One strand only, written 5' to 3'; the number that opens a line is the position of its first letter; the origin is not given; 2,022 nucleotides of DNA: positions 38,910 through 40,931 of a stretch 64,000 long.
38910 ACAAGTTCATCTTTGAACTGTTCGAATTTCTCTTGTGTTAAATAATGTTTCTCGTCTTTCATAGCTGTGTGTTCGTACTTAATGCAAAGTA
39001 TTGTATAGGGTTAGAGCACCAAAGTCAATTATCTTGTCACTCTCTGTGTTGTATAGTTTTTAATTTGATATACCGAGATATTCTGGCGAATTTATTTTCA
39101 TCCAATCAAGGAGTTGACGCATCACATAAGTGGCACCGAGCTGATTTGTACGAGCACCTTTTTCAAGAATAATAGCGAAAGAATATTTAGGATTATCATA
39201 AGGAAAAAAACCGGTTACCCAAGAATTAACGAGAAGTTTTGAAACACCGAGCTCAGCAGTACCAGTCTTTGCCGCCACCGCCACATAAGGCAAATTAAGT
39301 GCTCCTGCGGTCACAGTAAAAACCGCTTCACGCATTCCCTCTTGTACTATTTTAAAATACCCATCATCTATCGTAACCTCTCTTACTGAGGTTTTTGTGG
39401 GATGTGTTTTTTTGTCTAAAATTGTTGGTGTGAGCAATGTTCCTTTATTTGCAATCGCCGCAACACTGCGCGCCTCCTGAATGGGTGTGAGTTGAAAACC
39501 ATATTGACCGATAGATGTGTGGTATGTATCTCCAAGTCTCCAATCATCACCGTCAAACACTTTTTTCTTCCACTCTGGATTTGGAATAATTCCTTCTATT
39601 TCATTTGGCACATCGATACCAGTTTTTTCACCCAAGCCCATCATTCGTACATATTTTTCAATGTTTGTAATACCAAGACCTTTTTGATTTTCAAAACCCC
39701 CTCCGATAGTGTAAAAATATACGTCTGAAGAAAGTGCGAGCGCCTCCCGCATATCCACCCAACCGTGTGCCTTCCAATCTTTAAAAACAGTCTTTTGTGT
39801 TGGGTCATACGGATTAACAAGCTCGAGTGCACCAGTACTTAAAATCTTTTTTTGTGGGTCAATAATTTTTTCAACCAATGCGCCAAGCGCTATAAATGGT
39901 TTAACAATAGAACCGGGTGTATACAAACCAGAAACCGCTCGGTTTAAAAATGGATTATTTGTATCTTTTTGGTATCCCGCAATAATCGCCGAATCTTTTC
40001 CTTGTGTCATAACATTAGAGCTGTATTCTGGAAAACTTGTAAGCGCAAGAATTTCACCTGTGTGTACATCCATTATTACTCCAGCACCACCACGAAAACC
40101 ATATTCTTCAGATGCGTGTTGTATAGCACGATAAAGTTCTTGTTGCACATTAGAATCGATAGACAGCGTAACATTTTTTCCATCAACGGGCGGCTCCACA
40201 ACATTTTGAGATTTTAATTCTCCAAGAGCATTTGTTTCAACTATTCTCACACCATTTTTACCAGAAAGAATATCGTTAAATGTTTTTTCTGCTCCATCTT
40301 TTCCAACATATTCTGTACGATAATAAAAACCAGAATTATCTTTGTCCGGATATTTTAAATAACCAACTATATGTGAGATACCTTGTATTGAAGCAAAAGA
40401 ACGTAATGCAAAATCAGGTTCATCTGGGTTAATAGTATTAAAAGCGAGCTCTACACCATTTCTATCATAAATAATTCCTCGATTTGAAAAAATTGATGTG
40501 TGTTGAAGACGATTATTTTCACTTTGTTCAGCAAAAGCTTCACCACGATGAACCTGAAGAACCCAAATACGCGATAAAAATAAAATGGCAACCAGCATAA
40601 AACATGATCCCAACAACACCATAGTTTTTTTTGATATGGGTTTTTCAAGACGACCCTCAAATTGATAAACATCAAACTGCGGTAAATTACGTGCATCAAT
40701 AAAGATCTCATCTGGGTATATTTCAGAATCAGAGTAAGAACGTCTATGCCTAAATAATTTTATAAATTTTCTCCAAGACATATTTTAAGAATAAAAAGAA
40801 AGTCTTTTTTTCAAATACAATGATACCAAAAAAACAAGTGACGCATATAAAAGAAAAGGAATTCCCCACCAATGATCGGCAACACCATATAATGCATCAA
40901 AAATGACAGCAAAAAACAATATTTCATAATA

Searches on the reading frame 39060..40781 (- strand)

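Call 62: search_protein_families(library=pfam, max_evalue=0.00001, proteins=[window:39060-40781:-])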
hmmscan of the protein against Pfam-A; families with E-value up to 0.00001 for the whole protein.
window:39060-40781:- (573 aa): 2 families
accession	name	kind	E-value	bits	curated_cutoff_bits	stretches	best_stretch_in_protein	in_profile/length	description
PF00905.27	Transpeptidase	-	2.6e-50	171.8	22.1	1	232-556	1-296/299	Penicillin binding protein transpeptidase domain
PF03717.20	PBP_dimer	-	9e-12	46.2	24.4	1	135-190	116-176/180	Penicillin-binding Protein dimerisation domain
